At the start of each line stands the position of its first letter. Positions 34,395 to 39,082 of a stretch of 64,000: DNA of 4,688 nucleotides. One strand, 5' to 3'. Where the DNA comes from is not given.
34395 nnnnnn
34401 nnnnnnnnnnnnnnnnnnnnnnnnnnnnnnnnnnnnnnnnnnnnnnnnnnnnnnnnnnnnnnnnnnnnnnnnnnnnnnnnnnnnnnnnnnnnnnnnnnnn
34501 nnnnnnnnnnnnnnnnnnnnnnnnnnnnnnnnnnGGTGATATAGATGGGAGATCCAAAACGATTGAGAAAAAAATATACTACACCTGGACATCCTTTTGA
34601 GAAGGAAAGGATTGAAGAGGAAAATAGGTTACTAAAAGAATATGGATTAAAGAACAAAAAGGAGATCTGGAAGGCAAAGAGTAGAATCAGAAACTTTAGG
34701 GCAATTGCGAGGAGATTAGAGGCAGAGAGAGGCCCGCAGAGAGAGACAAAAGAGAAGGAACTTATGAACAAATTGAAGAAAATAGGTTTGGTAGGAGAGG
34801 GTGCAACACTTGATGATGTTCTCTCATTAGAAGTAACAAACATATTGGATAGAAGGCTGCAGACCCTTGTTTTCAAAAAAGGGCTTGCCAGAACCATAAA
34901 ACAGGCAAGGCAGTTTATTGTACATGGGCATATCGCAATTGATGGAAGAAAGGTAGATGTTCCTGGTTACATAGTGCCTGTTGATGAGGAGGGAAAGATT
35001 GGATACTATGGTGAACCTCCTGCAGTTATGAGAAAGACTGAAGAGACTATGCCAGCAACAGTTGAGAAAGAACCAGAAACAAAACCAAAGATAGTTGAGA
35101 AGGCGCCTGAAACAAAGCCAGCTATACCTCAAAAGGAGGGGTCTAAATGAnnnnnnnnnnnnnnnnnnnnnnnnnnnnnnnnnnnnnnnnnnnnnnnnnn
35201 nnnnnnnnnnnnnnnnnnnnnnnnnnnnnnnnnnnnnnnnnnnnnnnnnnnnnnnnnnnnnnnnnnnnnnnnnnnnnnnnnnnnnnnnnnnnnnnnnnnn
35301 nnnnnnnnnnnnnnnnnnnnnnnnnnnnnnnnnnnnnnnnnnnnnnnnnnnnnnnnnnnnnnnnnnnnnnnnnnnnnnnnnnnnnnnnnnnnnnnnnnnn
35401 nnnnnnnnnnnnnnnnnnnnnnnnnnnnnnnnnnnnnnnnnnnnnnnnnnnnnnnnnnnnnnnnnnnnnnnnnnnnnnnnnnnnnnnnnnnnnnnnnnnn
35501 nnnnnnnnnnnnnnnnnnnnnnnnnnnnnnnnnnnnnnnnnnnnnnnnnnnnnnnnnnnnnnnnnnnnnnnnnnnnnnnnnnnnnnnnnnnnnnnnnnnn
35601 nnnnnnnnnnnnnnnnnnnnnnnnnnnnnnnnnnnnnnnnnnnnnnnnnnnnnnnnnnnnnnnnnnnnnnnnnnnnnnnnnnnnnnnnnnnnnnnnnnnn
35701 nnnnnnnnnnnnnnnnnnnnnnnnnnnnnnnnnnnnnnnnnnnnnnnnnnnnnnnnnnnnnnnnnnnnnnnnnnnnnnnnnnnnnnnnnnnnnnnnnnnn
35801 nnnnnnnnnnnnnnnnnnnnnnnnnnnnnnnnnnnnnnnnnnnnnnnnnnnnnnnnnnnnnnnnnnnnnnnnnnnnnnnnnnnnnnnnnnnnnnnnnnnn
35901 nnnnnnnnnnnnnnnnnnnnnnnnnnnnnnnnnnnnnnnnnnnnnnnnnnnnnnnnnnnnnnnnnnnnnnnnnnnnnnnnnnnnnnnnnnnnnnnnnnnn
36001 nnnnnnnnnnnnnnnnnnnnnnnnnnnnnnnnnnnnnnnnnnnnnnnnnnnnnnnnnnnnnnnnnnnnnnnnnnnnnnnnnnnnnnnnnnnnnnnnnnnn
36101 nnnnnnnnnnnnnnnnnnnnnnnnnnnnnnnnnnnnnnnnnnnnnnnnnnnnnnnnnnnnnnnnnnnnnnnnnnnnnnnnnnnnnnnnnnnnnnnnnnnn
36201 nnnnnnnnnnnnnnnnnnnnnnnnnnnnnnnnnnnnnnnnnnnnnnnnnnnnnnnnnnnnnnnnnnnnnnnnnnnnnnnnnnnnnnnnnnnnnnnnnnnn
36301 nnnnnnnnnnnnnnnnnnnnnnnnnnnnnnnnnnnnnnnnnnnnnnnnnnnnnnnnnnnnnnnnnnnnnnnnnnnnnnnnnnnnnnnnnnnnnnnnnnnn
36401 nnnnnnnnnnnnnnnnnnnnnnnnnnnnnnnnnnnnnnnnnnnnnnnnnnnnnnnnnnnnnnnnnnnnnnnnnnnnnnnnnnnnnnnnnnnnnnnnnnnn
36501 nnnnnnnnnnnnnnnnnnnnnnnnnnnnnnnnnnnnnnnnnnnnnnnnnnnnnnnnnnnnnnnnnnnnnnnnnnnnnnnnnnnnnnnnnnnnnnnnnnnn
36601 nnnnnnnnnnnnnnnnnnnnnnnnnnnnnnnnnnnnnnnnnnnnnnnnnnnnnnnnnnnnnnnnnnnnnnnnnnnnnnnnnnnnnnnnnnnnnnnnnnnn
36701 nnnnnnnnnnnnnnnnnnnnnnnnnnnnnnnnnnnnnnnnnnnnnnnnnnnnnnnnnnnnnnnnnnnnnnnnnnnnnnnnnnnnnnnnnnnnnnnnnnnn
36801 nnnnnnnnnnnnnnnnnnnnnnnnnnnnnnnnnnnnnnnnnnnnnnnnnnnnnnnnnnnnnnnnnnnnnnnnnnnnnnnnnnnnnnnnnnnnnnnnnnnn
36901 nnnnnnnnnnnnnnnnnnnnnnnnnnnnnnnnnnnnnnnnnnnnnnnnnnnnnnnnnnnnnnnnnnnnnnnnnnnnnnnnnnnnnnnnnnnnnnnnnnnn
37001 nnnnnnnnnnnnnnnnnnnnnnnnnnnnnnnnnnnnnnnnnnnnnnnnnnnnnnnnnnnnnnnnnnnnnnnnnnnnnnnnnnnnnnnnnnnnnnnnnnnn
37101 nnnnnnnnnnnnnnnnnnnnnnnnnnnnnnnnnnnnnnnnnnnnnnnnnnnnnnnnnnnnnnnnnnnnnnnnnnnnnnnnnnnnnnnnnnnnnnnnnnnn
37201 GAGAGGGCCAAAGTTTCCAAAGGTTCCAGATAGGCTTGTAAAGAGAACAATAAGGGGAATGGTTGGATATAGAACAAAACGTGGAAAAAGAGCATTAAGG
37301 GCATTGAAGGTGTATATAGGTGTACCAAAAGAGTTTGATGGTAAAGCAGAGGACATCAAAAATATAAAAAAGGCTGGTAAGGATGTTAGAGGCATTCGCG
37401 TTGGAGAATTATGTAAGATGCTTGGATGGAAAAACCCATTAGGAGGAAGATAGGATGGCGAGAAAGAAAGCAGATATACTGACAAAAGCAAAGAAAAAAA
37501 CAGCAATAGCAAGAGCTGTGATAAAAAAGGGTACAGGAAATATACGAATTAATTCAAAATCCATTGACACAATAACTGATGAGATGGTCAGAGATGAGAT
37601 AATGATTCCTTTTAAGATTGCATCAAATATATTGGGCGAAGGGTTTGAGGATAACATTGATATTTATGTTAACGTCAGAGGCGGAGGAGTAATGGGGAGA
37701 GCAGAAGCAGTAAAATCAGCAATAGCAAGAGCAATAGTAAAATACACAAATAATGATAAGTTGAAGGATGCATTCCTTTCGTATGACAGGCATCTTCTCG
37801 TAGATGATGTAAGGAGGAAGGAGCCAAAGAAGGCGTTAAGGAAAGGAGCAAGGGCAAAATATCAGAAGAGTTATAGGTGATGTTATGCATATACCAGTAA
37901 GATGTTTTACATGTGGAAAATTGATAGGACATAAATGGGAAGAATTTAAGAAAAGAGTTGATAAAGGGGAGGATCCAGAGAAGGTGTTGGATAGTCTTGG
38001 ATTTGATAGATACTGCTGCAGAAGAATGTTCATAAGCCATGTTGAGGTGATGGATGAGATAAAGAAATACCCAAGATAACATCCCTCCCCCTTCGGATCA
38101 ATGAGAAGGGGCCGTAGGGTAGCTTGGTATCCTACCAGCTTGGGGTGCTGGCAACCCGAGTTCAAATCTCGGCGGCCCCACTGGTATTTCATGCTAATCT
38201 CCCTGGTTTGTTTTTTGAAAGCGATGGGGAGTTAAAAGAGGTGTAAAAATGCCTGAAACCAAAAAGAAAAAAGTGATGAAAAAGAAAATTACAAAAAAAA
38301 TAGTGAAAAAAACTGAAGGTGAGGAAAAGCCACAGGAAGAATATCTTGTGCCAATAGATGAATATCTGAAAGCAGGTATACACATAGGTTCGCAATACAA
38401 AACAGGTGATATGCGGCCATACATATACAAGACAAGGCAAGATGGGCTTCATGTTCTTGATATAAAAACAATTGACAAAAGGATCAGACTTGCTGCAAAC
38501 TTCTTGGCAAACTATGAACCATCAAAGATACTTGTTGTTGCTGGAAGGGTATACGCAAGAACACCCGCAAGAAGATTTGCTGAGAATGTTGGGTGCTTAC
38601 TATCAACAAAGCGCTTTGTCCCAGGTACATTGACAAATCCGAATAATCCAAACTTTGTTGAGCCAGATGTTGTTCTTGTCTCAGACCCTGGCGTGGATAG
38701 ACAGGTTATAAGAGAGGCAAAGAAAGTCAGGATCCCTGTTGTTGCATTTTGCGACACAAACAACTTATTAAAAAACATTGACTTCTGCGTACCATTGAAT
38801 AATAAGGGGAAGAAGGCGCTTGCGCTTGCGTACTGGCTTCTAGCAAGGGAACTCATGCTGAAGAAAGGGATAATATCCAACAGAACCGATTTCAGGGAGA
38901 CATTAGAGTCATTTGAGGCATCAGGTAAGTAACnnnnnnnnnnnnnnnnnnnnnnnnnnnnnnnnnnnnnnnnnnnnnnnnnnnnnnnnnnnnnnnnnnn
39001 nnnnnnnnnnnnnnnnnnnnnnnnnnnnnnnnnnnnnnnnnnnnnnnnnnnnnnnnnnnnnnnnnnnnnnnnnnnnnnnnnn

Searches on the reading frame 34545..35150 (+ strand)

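Call 41: search_protein_families(library=pfam, proteins=[window:34545-35150:+], max_evalue=0.001)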
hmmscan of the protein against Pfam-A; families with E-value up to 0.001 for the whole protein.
window:34545-35150:+ (201 aa): 1 family
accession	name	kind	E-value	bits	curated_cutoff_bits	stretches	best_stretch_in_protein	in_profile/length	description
PF01479.30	S4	-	4.7e-15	55.5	22.8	1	103-148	1-46/48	S4 domain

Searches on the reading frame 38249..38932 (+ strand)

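Call 41: search_protein_families(library=pfam, proteins=[window:38249-38932:+], max_evalue=0.001)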
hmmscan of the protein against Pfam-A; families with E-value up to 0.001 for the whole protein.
window:38249-38932:+ (227 aa): 1 family
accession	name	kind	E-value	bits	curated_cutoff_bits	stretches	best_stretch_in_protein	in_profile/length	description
PF00318.25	Ribosomal_S2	-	2.2e-24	86.4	26.1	2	138-200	149-211/216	Ribosomal protein S2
